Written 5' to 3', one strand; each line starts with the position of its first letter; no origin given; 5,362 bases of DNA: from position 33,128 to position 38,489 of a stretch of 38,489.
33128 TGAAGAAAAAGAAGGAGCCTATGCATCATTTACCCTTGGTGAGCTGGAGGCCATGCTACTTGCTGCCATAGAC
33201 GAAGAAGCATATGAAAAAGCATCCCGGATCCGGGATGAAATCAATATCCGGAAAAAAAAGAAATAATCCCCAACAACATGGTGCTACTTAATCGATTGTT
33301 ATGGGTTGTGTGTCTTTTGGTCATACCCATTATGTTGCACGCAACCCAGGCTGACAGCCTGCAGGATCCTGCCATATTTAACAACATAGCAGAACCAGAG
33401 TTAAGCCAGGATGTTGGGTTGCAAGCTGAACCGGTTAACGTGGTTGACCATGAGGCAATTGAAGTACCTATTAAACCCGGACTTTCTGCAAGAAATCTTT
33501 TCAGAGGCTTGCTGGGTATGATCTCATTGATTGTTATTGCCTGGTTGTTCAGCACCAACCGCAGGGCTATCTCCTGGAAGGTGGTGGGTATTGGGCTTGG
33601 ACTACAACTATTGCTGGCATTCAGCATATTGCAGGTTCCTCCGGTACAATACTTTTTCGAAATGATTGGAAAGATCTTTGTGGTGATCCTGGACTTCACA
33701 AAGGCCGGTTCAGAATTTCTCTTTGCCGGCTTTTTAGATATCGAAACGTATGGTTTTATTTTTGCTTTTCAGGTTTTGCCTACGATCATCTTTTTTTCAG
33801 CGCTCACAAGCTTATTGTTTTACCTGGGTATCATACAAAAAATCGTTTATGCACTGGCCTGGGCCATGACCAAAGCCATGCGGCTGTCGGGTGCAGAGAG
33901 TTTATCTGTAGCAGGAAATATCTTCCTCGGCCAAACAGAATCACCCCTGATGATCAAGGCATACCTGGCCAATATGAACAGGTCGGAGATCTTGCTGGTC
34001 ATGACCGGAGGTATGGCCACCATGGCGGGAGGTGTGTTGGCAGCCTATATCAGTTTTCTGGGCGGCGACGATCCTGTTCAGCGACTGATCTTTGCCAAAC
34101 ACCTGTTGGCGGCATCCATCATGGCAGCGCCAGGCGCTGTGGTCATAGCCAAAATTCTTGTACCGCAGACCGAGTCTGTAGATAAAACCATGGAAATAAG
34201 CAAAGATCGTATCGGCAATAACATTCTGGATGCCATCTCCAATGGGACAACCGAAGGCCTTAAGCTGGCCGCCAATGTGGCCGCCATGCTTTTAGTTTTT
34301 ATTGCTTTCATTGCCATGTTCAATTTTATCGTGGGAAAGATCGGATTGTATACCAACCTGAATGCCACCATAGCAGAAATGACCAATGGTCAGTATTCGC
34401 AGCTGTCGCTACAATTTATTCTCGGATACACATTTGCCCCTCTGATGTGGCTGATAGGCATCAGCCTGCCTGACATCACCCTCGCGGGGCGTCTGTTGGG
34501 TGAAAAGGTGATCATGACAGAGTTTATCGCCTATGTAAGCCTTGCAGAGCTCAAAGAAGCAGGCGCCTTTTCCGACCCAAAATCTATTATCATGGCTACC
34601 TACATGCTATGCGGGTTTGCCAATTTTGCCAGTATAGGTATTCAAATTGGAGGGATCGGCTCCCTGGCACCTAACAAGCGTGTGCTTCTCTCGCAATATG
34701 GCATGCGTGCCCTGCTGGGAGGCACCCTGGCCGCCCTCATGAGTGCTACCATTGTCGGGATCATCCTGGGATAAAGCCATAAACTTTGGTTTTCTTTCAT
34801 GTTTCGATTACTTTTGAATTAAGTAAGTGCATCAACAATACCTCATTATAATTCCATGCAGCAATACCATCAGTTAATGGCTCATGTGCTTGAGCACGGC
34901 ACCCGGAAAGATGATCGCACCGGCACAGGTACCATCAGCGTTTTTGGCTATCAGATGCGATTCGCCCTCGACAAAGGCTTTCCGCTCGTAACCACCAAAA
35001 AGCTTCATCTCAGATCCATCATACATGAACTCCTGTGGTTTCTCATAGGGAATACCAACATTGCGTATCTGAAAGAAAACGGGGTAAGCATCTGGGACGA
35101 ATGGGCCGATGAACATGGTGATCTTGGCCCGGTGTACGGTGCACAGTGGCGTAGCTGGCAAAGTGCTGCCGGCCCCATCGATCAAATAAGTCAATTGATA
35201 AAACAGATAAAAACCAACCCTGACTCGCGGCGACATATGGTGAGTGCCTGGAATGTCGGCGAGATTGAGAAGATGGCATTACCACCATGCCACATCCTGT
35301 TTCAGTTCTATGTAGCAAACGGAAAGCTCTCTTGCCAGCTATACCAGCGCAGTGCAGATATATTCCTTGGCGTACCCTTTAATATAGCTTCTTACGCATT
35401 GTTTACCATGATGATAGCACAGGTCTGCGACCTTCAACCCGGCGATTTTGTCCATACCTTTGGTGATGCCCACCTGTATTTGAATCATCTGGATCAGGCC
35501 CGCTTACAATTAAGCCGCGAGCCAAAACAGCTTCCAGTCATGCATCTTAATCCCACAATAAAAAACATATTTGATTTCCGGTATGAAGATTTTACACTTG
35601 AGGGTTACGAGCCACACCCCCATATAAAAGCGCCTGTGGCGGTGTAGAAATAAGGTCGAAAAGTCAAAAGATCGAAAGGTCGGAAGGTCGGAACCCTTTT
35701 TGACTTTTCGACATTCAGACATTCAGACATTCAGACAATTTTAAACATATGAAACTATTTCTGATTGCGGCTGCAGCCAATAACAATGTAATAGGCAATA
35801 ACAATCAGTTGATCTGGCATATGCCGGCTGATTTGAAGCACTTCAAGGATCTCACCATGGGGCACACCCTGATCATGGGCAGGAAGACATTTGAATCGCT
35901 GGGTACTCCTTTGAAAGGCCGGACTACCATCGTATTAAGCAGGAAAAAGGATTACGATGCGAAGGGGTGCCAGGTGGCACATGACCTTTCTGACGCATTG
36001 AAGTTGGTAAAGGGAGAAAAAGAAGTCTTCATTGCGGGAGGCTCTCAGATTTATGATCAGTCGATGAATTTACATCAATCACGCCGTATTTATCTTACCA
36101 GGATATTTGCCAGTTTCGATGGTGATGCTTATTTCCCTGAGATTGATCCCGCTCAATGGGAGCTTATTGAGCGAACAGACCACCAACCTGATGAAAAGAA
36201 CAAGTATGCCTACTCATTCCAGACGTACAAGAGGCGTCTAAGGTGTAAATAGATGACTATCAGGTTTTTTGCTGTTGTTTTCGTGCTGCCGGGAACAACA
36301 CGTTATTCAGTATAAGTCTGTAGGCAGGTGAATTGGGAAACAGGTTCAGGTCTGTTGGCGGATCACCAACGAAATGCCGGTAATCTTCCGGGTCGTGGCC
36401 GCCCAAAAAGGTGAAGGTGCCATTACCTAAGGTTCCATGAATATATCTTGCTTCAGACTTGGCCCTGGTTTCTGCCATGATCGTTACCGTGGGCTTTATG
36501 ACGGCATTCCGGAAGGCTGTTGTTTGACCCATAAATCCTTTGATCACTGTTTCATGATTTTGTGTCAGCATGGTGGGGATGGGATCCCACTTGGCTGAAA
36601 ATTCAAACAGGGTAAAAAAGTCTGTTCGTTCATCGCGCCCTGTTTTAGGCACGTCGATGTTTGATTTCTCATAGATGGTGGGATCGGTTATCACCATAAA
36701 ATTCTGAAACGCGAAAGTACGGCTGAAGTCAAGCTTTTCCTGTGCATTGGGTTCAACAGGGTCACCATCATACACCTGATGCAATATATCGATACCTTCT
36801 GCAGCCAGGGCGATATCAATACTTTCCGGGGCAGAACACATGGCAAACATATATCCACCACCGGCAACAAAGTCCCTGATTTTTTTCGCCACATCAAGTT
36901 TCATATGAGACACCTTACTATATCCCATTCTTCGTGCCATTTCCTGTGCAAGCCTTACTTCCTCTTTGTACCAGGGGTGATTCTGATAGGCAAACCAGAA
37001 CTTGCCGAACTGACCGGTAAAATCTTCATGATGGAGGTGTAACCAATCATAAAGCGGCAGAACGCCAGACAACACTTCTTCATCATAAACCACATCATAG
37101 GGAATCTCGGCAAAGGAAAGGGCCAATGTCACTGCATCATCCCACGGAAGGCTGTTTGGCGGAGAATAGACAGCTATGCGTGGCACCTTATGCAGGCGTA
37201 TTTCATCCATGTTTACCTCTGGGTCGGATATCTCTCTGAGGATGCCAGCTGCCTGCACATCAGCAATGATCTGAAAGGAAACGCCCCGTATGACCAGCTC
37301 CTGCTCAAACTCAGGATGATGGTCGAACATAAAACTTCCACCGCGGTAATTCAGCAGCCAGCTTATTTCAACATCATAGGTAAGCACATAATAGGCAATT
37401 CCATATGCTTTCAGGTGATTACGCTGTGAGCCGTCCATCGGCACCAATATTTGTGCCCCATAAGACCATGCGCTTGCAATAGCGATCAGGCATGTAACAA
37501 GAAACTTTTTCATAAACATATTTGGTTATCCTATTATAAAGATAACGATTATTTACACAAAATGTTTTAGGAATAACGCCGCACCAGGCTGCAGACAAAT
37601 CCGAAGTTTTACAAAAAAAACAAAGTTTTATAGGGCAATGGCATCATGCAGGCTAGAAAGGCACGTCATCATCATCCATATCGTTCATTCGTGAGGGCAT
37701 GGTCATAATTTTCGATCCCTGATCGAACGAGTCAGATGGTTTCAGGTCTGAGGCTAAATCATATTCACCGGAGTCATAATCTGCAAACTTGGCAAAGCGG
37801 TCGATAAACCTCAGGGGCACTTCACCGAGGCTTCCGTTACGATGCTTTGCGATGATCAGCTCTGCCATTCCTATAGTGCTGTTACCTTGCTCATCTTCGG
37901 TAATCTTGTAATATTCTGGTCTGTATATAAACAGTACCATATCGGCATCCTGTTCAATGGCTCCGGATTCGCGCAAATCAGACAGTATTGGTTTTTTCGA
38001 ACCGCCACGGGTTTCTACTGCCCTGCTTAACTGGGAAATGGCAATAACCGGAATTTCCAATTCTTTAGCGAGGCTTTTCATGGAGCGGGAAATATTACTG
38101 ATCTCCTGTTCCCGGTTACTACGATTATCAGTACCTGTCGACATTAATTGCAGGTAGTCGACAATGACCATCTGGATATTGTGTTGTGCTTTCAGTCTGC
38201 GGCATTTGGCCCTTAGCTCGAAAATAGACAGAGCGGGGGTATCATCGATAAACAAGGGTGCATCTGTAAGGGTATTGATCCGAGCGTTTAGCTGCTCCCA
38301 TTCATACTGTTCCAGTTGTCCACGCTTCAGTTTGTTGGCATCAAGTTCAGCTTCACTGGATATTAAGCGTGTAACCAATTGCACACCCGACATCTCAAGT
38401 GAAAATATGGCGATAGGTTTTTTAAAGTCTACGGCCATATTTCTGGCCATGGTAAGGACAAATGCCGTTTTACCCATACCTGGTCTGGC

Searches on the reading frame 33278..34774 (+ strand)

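Call 25: search_protein_families(library=pfam, proteins=[window:33278-34774:+])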
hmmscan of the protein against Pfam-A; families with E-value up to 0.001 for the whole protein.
window:33278-34774:+ (498 aa): 3 families
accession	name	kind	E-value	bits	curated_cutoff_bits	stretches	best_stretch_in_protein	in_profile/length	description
PF07662.18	Nucleos_tra2_C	-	2.6e-70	236.8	32.3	1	275-494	1-213/213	Na+ dependent nucleoside transporter C-terminus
PF01773.25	Nucleos_tra2_N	-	9.9e-24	84.1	27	1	79-151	1-73/74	Na+ dependent nucleoside transporter N-terminus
PF07670.19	Gate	-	6.8e-17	62.3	29.6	1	163-262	1-102/104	Nucleoside recognition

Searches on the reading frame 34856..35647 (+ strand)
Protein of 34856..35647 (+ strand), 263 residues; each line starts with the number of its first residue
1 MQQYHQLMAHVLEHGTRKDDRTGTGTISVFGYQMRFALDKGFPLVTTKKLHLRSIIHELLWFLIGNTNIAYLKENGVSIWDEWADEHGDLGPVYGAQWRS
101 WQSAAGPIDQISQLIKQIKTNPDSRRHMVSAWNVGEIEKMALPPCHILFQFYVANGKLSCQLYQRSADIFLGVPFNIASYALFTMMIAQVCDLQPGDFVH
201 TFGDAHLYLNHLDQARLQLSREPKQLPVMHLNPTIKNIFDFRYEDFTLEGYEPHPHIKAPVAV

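Call 25: search_protein_families(library=pfam, proteins=[window:34856-35647:+])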
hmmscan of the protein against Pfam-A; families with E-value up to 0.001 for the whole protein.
window:34856-35647:+ (263 aa): 1 family
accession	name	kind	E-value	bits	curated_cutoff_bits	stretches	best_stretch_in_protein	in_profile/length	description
PF00303.24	Thymidylat_synt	-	3.1e-127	423.7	24.3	1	2-263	1-266/266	Thymidylate synthase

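Call 44: find_homologous_proteins(query=window:34856-35647:+, max_evalue=1e-60)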
Query window:34856-35647:+ (263 aa): 8000 proteins with E <= 1e-60 among 8000 candidates; the best 120 are listed.
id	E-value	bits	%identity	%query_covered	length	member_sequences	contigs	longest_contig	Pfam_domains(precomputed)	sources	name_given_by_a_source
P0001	1.1e-169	581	-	-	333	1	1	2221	PF00303.25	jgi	jgi:thymidylate synthase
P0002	3.6e-168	576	93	100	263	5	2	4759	PF00303.25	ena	-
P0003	1.0e-165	568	90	100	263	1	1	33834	PF00303.25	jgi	jgi:thymidylate synthase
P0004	2.9e-159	547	87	100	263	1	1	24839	PF00303.25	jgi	jgi:thymidylate synthase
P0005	6.1e-159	546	87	100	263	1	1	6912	PF00303.25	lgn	-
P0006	5.9e-156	536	86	100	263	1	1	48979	PF00303.25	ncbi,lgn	-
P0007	6.9e-156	536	84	100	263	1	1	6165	PF00303.25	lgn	-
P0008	6.9e-156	536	85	100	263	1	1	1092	PF00303.25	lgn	-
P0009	9.2e-156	535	86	100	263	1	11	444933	PF00303.25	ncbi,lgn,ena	ncbi:MAG: thymidylate synthase [Bacteroidales bacterium]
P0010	1.5e-155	534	84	100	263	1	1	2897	PF00303.25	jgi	jgi:thymidylate synthase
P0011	2.3e-155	534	85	100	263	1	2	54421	PF00303.25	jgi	jgi:thymidylate synthase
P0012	2.4e-155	534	84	100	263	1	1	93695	PF00303.25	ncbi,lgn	-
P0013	2.4e-155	534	83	100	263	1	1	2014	PF00303.25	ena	-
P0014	3.4e-155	533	87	97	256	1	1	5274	PF00303.25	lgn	-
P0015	3.5e-155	533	86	100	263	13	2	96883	PF00303.25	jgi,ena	jgi:thymidylate synthase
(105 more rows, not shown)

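Call 45: find_encoding_contigs(protein=P0003, flank=10000, max_places=3)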
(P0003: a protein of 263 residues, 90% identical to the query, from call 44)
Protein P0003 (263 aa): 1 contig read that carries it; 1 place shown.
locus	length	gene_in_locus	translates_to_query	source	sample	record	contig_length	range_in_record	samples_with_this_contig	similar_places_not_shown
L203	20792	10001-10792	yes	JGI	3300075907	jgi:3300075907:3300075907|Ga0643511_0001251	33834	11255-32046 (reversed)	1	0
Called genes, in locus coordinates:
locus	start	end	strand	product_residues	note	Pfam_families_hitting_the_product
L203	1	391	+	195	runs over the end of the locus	PF01558:POR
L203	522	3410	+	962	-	PF02347:GDC-P, PF01212:Beta_elim_lyase, PF21478:GcvP2_C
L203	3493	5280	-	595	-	PF00501:AMP-binding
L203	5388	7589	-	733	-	PF03030:H_PPase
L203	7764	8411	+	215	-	PF02577:BFN_dom, PF02151:UVR (weak)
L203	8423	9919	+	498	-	PF01773:Nucleos_tra2_N, PF07670:Gate, PF07662:Nucleos_tra2_C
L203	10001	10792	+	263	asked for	PF00303:Thymidylat_synt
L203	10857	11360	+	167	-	PF00186:DHFR_1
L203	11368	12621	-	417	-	-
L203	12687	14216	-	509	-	PF00772:DnaB, PF03796:DnaB_C, PF13481:AAA_25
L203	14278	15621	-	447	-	PF11074:DUF2779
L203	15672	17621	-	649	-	PF07676:PD40, PF00691:OmpA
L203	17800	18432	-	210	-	PF13353:Fer4_12 (weak), PF04055:Radical_SAM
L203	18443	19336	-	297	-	PF00763:THF_DHG_CYH, PF02882:THF_DHG_CYH_C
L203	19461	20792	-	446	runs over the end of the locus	PF02881:SRP54_N, PF06414:Zeta_toxin (faint), PF13401:AAA_22 (weak), PF00448:SRP54, PF01656:CbiA (weak), PF02492:cobW (weak), PF02978:SRP_SPB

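Call 46: find_encoding_contigs(protein=P0002, flank=10000, max_places=3)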
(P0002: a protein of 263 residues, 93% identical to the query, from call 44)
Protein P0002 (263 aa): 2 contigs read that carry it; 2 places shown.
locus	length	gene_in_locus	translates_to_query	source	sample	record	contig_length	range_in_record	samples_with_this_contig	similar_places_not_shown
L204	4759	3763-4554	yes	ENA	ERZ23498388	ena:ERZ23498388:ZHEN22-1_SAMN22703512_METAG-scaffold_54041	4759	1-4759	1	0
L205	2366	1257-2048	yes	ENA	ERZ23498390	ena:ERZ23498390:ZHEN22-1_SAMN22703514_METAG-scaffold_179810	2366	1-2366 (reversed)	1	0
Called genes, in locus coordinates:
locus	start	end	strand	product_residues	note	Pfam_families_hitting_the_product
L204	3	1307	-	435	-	?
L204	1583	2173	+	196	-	PF02577:BFN_dom, PF02151:UVR (weak)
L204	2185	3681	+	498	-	PF01773:Nucleos_tra2_N, PF07670:Gate, PF07662:Nucleos_tra2_C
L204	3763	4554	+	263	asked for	PF00303:Thymidylat_synt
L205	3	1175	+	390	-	?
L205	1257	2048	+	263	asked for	PF00303:Thymidylat_synt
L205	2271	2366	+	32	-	?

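Call 47: find_encoding_contigs(protein=P0004, flank=10000, max_places=3)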
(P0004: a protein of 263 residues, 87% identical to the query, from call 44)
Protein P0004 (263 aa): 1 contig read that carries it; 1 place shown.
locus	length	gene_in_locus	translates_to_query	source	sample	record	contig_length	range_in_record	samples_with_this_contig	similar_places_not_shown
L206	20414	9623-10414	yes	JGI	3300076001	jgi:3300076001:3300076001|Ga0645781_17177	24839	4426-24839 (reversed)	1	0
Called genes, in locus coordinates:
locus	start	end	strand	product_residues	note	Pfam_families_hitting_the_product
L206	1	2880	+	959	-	?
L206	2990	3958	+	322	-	PF00501:AMP-binding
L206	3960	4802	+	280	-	PF00501:AMP-binding, PF01442:Apolipoprotein (faint)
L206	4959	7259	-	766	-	PF03030:H_PPase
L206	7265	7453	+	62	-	-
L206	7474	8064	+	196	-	PF02577:BFN_dom, PF02151:UVR (faint)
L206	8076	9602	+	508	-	PF01773:Nucleos_tra2_N, PF07670:Gate, PF07662:Nucleos_tra2_C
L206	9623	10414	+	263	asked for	PF00303:Thymidylat_synt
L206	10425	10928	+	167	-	PF00186:DHFR_1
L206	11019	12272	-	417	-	-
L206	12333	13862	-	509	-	PF00772:DnaB, PF03796:DnaB_C, PF13481:AAA_25, PF06745:ATPase (weak)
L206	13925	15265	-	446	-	PF11074:DUF2779 (faint)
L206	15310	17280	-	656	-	PF07719:TPR_2 (faint), PF13181:TPR_8 (faint), PF00515:TPR_1 (faint), PF13432:TPR_16, PF07676:PD40, PF00691:OmpA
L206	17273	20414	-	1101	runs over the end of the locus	PF07494:Reg_prop (faint), PF08450:SGL (faint), PF23748:Beta-prop_LRRK2 (faint), PF07495:Y_Y_Y, PF00512:HisKA, PF02518:HATPase_c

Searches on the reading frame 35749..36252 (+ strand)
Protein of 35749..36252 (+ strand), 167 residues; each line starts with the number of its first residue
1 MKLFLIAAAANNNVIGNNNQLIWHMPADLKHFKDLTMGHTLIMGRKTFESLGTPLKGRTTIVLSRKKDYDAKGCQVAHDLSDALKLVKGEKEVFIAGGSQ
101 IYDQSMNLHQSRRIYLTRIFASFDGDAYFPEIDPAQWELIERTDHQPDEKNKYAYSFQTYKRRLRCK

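Call 25: search_protein_families(library=pfam, proteins=[window:35749-36252:+])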
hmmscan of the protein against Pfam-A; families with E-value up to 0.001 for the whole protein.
window:35749-36252:+ (167 aa): 1 family
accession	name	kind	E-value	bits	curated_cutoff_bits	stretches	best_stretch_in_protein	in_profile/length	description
PF00186.24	DHFR_1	-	8.5e-62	208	25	1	3-162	2-159/159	Dihydrofolate reductase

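Call 51: find_encoding_contigs(protein=window:35749-36252:+, flank=3000, max_places=10)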
Protein window:35749-36252:+ (167 aa): 3 contigs read that carry it; 3 places shown.
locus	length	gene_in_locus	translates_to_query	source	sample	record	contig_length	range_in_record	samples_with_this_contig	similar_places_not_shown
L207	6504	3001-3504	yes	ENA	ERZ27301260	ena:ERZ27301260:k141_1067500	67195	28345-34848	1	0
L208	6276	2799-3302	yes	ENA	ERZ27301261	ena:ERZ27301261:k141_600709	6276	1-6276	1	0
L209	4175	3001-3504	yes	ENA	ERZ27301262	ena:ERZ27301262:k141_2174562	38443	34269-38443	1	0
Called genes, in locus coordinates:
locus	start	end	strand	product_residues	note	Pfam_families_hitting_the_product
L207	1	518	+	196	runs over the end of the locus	PF02577:BFN_dom, PF02151:UVR (weak)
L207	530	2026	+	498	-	PF01773:Nucleos_tra2_N, PF07670:Gate, PF07662:Nucleos_tra2_C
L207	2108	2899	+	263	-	PF00303:Thymidylat_synt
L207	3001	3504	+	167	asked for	PF00186:DHFR_1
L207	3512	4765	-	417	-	-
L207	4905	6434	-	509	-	PF00772:DnaB, PF03796:DnaB_C, PF13481:AAA_25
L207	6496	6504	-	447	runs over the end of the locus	PF11074:DUF2779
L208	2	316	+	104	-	?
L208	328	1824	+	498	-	PF01773:Nucleos_tra2_N, PF07670:Gate, PF07662:Nucleos_tra2_C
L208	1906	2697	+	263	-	PF00303:Thymidylat_synt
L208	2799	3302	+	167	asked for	PF00186:DHFR_1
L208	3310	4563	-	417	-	-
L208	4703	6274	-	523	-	?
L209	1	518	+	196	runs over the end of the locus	PF02577:BFN_dom, PF02151:UVR (weak)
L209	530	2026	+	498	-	PF01773:Nucleos_tra2_N, PF07670:Gate, PF07662:Nucleos_tra2_C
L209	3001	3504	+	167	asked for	PF00186:DHFR_1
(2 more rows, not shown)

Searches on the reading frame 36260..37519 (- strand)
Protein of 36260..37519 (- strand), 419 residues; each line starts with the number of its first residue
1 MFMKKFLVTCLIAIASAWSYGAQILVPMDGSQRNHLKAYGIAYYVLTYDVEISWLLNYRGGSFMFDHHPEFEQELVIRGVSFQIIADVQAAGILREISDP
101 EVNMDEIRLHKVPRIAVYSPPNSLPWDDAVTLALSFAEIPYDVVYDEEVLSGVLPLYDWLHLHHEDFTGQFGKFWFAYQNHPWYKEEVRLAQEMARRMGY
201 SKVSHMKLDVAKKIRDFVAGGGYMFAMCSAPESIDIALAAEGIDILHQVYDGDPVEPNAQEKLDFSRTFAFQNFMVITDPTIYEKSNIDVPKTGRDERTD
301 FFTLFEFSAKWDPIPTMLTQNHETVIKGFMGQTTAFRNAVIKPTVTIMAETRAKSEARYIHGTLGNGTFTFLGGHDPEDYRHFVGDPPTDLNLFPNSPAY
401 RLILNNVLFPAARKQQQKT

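Call 25: search_protein_families(library=pfam, proteins=[window:36260-37519:-])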
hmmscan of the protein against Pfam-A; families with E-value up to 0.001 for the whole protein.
window:36260-37519:- (419 aa): 0 families

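Call 54: find_encoding_contigs(protein=window:36260-37519:-, flank=10000, max_places=4)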
Protein window:36260-37519:- (419 aa): no gene with exactly this product is on record in the collection.

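Call 55: find_encoding_contigs(protein=window:36260-37513:-, flank=10000, max_places=4)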
Protein window:36260-37513:- (417 aa): 3 contigs read that carry it; 3 places shown.
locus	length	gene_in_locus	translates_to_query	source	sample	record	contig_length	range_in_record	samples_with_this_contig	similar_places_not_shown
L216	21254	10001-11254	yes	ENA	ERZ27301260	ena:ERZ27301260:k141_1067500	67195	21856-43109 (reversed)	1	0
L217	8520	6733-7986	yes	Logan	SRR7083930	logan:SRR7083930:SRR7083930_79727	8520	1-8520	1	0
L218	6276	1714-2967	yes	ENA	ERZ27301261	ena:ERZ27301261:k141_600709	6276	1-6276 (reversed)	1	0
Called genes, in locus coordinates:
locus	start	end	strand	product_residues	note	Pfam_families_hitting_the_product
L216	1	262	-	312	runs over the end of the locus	PF04018:VCA0040-like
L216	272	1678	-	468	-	PF13176:TPR_7 (faint), PF13181:TPR_8 (faint), PF00515:TPR_1, PF12895:ANAPC3 (weak), PF13432:TPR_16 (weak), PF00515:TPR_1 (weak), PF07719:TPR_2 (weak), PF00515:TPR_1 (weak), +17 more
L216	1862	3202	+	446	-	PF02881:SRP54_N, PF06414:Zeta_toxin (faint), PF20720:nSTAND3 (faint), PF00448:SRP54, PF01656:CbiA (weak), PF02492:cobW (weak), PF02978:SRP_SPB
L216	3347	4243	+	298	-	PF00763:THF_DHG_CYH, PF02882:THF_DHG_CYH_C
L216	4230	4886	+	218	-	PF13353:Fer4_12 (weak), PF04055:Radical_SAM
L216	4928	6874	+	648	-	PF07676:PD40 (weak), PF00691:OmpA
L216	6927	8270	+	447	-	PF11074:DUF2779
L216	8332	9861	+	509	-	PF00772:DnaB, PF03796:DnaB_C, PF13481:AAA_25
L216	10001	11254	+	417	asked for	-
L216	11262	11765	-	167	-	PF00186:DHFR_1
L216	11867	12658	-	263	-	PF00303:Thymidylat_synt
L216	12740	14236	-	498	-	PF01773:Nucleos_tra2_N, PF07670:Gate, PF07662:Nucleos_tra2_C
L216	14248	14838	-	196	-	PF02577:BFN_dom, PF02151:UVR (weak)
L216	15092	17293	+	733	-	PF03030:H_PPase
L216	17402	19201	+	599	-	PF00501:AMP-binding, PF01442:Apolipoprotein (weak)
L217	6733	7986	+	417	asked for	-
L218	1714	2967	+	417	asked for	-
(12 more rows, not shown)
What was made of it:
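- Tried and rejected: A look-up of the 419-aa ORF failed because the recorded gene starts 2 codons later (calls 54, 55).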

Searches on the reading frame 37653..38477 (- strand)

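Call 25: search_protein_families(library=pfam, proteins=[window:37653-38477:-])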
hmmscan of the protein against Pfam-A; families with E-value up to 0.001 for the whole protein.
window:37653-38477:- (274 aa): 2 families
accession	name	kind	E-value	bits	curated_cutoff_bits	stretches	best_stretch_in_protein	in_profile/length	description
PF03796.21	DnaB_C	-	1.2e-93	313.6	27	1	1-233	30-255/255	DnaB-like helicase C terminal domain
PF13481.12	AAA_25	-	4.7e-06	26.8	27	1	2-150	45-190/195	AAA domain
